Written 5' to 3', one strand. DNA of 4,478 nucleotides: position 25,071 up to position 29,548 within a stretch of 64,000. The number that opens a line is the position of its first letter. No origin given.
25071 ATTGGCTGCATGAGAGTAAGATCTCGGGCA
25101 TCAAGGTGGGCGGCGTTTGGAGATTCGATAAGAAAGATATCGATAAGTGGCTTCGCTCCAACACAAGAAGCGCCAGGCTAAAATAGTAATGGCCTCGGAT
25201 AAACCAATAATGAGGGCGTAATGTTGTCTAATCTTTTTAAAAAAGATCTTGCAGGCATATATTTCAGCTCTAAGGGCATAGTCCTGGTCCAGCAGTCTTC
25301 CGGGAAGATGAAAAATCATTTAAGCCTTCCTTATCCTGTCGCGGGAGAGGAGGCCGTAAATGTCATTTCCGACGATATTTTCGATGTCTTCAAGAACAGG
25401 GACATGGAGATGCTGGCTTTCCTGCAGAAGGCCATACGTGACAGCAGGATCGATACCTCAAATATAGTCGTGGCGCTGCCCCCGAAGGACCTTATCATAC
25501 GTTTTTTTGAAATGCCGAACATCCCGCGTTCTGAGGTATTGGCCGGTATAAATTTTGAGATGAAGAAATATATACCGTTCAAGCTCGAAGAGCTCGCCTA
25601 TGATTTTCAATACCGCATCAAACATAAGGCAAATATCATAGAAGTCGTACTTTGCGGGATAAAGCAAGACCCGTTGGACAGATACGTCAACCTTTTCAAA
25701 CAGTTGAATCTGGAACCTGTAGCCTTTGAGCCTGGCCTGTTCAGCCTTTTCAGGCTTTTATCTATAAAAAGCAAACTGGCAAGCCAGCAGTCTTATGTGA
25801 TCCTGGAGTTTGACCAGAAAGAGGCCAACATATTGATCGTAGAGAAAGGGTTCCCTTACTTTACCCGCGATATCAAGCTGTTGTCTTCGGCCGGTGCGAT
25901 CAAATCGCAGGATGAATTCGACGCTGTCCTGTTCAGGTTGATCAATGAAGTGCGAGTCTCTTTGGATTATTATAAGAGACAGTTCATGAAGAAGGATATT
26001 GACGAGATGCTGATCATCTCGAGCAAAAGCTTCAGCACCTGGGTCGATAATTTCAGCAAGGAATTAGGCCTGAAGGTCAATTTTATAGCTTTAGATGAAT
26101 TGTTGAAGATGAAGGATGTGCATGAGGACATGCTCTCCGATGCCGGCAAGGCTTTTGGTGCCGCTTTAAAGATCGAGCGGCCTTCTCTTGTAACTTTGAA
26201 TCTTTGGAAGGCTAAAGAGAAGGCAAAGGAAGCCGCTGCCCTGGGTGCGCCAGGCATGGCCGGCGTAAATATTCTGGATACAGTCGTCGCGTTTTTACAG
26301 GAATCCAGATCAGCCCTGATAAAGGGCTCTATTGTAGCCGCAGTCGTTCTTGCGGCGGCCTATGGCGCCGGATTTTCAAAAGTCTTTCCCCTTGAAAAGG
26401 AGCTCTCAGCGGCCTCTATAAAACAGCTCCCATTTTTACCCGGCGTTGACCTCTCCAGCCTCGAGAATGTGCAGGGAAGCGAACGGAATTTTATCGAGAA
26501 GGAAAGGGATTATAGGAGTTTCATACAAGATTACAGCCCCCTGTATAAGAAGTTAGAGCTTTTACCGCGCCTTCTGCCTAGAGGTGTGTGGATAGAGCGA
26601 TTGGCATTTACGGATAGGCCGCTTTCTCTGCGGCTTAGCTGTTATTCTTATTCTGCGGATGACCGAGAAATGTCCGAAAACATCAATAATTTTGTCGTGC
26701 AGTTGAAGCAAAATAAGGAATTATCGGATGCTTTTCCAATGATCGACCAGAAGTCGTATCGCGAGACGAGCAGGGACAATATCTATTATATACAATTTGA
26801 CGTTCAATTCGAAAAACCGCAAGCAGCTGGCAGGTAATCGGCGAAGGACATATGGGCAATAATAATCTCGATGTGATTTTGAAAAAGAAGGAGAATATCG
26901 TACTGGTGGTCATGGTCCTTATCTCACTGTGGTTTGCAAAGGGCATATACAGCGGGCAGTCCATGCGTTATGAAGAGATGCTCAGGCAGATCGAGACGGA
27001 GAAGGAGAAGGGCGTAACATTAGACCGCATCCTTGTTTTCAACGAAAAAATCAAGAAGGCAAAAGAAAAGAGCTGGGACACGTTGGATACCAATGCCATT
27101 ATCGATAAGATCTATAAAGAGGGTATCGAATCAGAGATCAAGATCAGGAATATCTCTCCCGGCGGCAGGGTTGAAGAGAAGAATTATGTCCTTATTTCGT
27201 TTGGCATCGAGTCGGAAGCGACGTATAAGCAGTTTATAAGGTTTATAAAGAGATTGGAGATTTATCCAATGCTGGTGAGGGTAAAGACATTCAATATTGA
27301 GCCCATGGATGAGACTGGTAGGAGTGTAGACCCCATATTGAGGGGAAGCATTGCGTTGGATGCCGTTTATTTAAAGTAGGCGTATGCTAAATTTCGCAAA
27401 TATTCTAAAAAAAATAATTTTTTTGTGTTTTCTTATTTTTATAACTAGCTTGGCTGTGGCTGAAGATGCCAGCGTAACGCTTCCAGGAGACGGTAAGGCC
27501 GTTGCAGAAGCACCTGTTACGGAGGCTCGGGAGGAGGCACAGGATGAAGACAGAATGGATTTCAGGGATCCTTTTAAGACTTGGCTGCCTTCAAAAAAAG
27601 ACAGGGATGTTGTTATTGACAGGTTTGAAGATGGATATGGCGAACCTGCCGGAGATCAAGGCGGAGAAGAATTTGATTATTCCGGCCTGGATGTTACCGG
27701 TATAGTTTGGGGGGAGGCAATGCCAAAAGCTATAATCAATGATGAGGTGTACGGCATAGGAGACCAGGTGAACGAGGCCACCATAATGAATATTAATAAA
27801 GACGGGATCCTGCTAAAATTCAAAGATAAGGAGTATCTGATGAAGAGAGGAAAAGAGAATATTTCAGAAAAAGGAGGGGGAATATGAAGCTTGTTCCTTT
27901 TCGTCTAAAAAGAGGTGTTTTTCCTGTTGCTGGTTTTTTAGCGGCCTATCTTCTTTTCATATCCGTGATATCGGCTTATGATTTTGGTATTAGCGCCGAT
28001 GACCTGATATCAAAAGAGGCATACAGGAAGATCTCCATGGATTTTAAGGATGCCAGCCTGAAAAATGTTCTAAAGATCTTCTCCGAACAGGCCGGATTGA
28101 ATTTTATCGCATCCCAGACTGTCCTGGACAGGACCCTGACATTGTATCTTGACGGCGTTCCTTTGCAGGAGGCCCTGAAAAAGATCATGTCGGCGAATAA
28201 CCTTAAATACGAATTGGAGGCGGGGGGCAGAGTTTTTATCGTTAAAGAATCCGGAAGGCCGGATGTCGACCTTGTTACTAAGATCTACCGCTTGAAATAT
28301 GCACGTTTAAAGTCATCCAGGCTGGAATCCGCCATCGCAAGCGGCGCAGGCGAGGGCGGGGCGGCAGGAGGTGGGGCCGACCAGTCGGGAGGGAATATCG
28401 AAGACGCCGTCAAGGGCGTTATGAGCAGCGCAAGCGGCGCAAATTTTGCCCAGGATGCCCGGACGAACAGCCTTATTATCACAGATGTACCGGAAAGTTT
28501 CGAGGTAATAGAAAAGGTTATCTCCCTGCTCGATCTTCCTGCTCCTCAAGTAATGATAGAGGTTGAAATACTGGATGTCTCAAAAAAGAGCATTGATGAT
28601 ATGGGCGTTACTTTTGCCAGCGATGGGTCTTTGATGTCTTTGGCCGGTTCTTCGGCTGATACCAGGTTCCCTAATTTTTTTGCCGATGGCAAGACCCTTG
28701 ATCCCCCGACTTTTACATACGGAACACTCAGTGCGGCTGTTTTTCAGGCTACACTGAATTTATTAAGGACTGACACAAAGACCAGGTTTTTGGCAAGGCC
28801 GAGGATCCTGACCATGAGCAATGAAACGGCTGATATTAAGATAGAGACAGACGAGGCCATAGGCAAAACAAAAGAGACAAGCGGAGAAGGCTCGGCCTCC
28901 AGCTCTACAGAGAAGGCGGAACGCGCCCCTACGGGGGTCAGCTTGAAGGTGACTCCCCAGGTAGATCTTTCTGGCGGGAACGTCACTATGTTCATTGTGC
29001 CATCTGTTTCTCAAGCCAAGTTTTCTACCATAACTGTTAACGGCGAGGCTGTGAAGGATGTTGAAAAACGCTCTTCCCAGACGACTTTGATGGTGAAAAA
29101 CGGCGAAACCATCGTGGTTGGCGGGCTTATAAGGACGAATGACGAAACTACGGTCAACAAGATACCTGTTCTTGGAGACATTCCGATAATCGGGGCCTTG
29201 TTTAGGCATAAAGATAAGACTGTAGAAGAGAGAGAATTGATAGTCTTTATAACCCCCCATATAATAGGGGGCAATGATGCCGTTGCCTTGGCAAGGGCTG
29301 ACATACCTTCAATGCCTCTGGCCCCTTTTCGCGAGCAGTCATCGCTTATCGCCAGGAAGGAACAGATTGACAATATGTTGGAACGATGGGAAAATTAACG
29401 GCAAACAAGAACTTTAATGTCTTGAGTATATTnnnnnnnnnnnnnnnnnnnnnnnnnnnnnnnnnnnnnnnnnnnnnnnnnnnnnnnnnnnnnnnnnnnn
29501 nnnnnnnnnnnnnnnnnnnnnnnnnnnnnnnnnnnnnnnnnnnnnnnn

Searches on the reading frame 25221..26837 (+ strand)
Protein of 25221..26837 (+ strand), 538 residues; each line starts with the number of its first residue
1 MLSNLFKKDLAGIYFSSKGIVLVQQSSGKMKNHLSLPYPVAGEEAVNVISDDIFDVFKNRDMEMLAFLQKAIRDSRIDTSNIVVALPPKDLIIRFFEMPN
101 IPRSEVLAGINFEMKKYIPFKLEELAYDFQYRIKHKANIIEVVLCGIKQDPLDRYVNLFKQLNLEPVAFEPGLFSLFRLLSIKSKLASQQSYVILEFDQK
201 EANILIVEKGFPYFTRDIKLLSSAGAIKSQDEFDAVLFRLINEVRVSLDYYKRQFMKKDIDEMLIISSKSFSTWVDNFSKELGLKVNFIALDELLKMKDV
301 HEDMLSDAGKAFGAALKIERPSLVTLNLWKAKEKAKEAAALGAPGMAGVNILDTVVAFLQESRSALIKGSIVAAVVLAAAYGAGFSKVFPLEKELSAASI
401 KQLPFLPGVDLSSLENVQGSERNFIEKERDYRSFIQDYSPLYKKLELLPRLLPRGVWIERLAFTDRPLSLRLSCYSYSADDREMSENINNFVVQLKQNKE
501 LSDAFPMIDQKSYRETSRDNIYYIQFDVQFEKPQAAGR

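Call 22: search_protein_families(library=pfam, proteins=[window:25221-26837:+], max_evalue=0.001)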
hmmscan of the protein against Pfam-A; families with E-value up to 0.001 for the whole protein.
window:25221-26837:+ (538 aa): 1 family
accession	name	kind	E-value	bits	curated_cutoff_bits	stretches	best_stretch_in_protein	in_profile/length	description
PF11104.14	PilM_2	-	2.3e-10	40.4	27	1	12-217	1-207/340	Type IV pilus assembly protein PilM;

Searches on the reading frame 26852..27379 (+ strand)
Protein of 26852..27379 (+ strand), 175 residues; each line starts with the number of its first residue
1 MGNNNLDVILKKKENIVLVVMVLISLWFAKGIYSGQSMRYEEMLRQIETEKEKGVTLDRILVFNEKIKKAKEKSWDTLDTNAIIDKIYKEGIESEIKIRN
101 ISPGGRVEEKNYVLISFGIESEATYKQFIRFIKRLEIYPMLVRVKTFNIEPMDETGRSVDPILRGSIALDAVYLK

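Call 22: search_protein_families(library=pfam, proteins=[window:26852-27379:+], max_evalue=0.001)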
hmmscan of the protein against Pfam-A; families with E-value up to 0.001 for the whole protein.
window:26852-27379:+ (175 aa): 1 family
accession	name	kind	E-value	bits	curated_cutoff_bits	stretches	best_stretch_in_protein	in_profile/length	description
PF04350.18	PilO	-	4.8e-06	27.2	22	1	46-155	14-127/145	Pilus assembly protein, PilO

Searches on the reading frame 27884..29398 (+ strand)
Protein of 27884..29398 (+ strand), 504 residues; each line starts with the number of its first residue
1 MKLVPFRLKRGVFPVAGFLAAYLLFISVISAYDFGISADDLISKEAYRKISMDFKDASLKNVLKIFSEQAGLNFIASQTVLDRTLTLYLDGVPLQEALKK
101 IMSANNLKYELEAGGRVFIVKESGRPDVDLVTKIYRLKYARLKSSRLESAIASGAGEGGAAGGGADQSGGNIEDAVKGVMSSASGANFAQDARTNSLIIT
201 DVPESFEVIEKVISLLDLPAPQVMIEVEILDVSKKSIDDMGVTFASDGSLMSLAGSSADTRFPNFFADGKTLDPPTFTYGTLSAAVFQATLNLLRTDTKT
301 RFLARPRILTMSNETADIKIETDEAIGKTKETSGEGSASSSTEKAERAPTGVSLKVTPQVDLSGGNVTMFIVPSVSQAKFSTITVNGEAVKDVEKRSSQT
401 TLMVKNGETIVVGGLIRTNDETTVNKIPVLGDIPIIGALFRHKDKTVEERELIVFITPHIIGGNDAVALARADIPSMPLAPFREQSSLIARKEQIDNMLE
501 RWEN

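Call 22: search_protein_families(library=pfam, proteins=[window:27884-29398:+], max_evalue=0.001)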
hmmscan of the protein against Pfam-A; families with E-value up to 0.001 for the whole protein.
window:27884-29398:+ (504 aa): 3 families
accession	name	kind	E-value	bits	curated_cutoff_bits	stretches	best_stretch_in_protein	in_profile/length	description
PF00263.26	Secretin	-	1.4e-45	155.4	27.5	1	294-461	2-168/169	Bacterial type II and III secretion system protein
PF03958.22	Secretin_N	-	9e-08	32.7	28.2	1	132-222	1-69/69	Bacterial type II/III secretion system short domain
PF07660.19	STN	-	2.5e-05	24.4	28.4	0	73-121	2-51/52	Secretin and TonB N terminus short domain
